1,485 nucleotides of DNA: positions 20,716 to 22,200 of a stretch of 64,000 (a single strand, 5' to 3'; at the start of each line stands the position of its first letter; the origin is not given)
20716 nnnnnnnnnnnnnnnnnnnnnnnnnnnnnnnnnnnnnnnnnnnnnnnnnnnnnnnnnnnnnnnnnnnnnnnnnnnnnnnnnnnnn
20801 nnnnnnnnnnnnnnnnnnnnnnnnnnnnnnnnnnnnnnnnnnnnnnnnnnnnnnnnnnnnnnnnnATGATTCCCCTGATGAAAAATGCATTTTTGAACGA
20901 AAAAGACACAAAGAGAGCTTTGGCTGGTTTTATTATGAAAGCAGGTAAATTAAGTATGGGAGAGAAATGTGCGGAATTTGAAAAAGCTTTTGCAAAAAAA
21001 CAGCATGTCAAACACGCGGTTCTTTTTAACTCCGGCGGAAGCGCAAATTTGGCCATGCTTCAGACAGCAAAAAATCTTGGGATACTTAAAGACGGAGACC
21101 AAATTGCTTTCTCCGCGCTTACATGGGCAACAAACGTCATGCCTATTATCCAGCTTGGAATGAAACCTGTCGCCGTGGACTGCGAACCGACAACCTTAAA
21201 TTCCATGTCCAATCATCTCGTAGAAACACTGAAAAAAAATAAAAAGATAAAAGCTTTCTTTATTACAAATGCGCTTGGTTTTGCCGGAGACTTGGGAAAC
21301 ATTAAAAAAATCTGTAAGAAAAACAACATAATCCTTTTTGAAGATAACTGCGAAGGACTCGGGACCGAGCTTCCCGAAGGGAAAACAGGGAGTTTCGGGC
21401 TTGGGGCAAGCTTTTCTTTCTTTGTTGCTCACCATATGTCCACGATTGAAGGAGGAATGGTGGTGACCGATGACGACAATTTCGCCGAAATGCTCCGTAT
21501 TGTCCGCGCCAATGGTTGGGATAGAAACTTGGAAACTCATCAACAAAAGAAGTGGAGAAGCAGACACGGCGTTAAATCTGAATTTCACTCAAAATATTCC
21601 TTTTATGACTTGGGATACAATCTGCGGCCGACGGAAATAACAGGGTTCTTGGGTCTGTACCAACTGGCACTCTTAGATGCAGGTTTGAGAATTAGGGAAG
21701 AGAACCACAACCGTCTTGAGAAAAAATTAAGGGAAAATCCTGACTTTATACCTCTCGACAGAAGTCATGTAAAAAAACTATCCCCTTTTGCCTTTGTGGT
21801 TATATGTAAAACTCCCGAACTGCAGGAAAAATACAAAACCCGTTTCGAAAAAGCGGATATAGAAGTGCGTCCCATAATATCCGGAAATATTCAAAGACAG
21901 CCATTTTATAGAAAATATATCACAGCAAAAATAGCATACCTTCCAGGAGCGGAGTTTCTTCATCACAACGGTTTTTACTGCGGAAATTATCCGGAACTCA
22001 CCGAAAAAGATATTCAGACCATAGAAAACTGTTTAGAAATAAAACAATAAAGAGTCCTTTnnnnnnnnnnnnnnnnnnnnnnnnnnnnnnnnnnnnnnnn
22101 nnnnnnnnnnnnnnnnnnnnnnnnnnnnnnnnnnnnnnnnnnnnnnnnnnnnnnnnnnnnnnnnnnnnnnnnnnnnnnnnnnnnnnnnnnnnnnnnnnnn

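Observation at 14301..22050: Predicted GDP-3,6-dideoxyhexose (colitose-like) pathway: Gmd + Fcl/ColC-type enzyme + ColD-like His-variant PLP 3-dehydratase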

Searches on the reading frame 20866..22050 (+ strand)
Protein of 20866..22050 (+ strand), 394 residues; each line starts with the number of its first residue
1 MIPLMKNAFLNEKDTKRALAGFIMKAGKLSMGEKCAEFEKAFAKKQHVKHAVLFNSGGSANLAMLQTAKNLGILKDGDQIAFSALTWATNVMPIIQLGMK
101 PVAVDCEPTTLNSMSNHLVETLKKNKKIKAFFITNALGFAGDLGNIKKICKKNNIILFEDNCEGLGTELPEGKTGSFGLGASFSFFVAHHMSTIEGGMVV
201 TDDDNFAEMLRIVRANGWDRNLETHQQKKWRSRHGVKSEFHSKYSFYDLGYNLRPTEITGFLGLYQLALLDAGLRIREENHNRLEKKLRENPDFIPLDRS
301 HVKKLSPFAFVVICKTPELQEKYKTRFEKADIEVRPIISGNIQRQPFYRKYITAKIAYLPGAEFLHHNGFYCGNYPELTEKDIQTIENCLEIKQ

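Call 3: search_protein_families(library=pfam, proteins=[window:20866-22050:+])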
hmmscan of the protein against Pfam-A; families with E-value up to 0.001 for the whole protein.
window:20866-22050:+ (394 aa): 3 families
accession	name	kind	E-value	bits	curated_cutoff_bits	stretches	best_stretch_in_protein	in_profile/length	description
PF01041.23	DegT_DnrJ_EryC1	-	1.6e-62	212.2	19.8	1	22-390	13-359/360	DegT/DnrJ/EryC1/StrS aminotransferase family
PF00155.27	Aminotran_1_2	-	5.8e-07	29.5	19.7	1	36-160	45-185/361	Aminotransferase class I and II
PF00266.25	Aminotran_5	-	4.4e-05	23.1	21.5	1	34-166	44-181/371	Aminotransferase class-V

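Call 4: search_protein_families(library=ncbifam, proteins=[window:20866-22050:+])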
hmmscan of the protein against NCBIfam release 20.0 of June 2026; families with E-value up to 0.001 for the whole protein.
window:20866-22050:+ (394 aa): 10 families
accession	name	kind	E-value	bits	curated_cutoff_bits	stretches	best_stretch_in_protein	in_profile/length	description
NF011936.0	PRK15407.1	equivalog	1.7e-65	221.4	423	1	27-389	59-431/440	lipopolysaccharide biosynthesis protein RfbH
TIGR03588.1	PseC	equivalog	9.3e-45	153.1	423.5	1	22-390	19-376/380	UDP-4-amino-4,6-dideoxy-N-acetyl-beta-L-altrosamine transaminase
TIGR04181.1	NHT_00031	hypoth_equivalog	1.5e-34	119.4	420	1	30-356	27-343/359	LegC family aminotransferase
NF008658.2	PRK11658.1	equivalog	1.8e-27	96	631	1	23-385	23-368/379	UDP-4-amino-4-deoxy-L-arabinose aminotransferase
NF008687.0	PRK11706.1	equivalog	4.3e-20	71.8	375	1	34-291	31-270/375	dTDP-4-amino-4,6-dideoxygalactose transaminase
TIGR04427.1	PLP_DesI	equivalog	2.4e-16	59.8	650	1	32-223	51-234/390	dTDP-4-dehydro-6-deoxyglucose aminotransferase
TIGR02379.1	ECA_wecE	subfamily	1.5e-15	56.9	434.85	1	25-223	22-216/376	dTDP-4-amino-4,6-dideoxy-D-glucose transaminase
TIGR00858.1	bioF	equivalog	9.5e-06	24.6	426.45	1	28-172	59-199/365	8-amino-7-oxononanoate synthase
TIGR01979.1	sufS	subfamily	0.00024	20.1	475.1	1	48-196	79-227/403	SufS family cysteine desulfurase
NF006347.0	PRK08574.1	equivalog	0.00076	18.3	477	1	35-207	55-220/385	cystathionine gamma-synthase family protein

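Call 6: search_solved_structures(query=window:20866-22050:+, show_alignments=5, max_evalue=1e-10)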
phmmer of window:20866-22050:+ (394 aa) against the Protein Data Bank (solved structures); distinct sequences matched with E-value up to 1e-10: 39.
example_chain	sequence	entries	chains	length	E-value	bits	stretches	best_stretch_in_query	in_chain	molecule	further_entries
2gms_A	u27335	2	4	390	4.8e-55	190.2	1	23-376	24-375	Putative pyridoxamine 5-phosphate-dependent dehydrase, Wbdk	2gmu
3b8x_A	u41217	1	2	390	4.5e-54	187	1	23-376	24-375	Pyridoxamine 5-phosphate-dependent dehydrase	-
2r0t_A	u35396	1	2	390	8.6e-54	186.1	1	23-376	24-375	Pyridoxamine 5-phosphate-dependent dehydrase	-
3gr9_A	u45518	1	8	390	2.3e-53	184.7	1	23-376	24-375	ColD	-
3bcx_A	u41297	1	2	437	1.6e-37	132.6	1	27-384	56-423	CDP-6-deoxy-L-threo-D-glycero-4-hexulose-3-dehydrase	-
3bb8_A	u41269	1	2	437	2.8e-36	128.5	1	27-384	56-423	CDP-4-keto-6-deoxy-D-glucose-3-dehydrase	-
3bn1_A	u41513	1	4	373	8.4e-28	100.6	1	30-221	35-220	Perosamine synthetase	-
3dr7_A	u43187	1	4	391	1e-27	100.3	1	30-221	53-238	Putative perosamine synthetase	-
3dr4_A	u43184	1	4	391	1.4e-27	99.9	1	30-221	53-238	Putative perosamine synthetase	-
9wvy_A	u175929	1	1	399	3.8e-25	91.8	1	23-289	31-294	Putative NDP-4-keto-6-deoxyglucose-3-dehydratase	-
2fn6_A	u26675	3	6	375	3.4e-23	85.4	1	12-342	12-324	AMINOTRANSFERASE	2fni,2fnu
7b0d_A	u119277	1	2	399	2.1e-22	82.8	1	22-219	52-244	Glutamine--scyllo-inositol transaminase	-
7b0m_AAA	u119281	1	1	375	9.1e-19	70.8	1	31-214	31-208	Sugar aminotransferase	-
5u1z_A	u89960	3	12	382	1.1e-18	70.6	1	23-220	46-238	Putative aminotransferase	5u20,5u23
5u21_A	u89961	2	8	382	1.4e-18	70.2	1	23-220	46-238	Putative aminotransferase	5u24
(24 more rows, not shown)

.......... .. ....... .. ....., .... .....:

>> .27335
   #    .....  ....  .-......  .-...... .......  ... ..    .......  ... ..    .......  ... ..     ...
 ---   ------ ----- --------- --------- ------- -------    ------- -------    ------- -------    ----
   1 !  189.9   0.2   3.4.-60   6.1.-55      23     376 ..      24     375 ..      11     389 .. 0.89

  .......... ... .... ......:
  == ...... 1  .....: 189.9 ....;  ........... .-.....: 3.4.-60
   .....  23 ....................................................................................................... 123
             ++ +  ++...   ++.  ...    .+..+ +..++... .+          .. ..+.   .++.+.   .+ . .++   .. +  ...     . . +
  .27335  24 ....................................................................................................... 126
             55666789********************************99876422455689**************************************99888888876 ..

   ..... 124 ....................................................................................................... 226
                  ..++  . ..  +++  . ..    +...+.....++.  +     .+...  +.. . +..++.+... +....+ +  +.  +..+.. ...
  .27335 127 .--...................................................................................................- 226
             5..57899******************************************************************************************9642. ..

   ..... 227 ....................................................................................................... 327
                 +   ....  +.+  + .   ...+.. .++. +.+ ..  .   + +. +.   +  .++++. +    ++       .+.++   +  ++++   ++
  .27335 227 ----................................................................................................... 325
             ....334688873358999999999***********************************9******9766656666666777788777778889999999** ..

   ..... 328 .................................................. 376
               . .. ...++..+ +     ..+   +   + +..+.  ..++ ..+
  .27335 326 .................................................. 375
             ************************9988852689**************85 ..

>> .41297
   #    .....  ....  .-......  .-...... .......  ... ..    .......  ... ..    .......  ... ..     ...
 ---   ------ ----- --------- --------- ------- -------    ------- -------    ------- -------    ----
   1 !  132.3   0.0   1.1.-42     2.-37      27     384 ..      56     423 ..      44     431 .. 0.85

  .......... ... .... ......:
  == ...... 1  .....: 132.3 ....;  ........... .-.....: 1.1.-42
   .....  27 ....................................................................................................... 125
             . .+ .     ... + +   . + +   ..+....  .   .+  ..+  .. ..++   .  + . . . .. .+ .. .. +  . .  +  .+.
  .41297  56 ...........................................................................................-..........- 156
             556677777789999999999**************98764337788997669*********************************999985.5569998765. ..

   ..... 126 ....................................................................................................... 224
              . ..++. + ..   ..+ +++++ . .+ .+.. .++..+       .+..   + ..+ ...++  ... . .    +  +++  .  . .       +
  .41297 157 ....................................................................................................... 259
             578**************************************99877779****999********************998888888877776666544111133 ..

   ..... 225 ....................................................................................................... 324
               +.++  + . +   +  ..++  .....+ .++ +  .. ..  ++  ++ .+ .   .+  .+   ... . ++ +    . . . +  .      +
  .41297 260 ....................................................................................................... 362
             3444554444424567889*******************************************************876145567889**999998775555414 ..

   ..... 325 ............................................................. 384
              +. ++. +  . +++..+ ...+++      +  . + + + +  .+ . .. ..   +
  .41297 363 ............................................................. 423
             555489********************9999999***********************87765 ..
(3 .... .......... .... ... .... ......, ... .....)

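Call 8: find_encoding_contigs(protein=window:20866-22050:+, flank=10000, max_places=6)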
Protein window:20866-22050:+ (394 aa): 1 contig read that carries it; 1 place shown.
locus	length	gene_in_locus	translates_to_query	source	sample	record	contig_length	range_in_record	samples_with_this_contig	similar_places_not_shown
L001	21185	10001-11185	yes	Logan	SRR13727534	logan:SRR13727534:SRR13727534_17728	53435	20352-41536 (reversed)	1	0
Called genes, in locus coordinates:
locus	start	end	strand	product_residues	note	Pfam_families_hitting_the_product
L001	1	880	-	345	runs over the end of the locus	PF01565:FAD_binding_4, PF02873:MurB_C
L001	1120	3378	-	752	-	PF04932:Wzy_C, PF00515:TPR_1 (faint), PF07719:TPR_2 (faint), PF13181:TPR_8 (faint), PF13428:TPR_14 (faint), PF14559:TPR_19 (faint), PF13432:TPR_16 (faint), PF13371:TPR_9 (faint)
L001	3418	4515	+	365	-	PF01370:Epimerase, PF04321:RmlD_sub_bind, PF16363:GDP_Man_Dehyd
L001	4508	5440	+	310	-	PF01370:Epimerase, PF02719:Polysacc_synt_2 (faint), PF04321:RmlD_sub_bind (weak), PF16363:GDP_Man_Dehyd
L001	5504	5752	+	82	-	PF12728:HTH_17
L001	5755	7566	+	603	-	PF00664:ABC_membrane, PF02463:SMC_N (weak), PF00005:ABC_tran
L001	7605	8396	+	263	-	PF05711:TylF, PF13578:Methyltransf_24 (weak)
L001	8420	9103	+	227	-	PF04989:RMNT_CmcI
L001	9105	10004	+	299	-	PF00535:Glycos_transf_2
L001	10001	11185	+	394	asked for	PF00155:Aminotran_1_2 (weak), PF01041:DegT_DnrJ_EryC1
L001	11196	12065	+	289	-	PF01531:Glyco_transf_11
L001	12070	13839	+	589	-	PF13522:GATase_6, PF13537:GATase_7, PF12481:DUF3700 (weak), PF00733:Asn_synthase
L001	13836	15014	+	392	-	PF00534:Glycos_transf_1, PF13692:Glyco_trans_1_4 (weak)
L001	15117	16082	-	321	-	PF01041:DegT_DnrJ_EryC1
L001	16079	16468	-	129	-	-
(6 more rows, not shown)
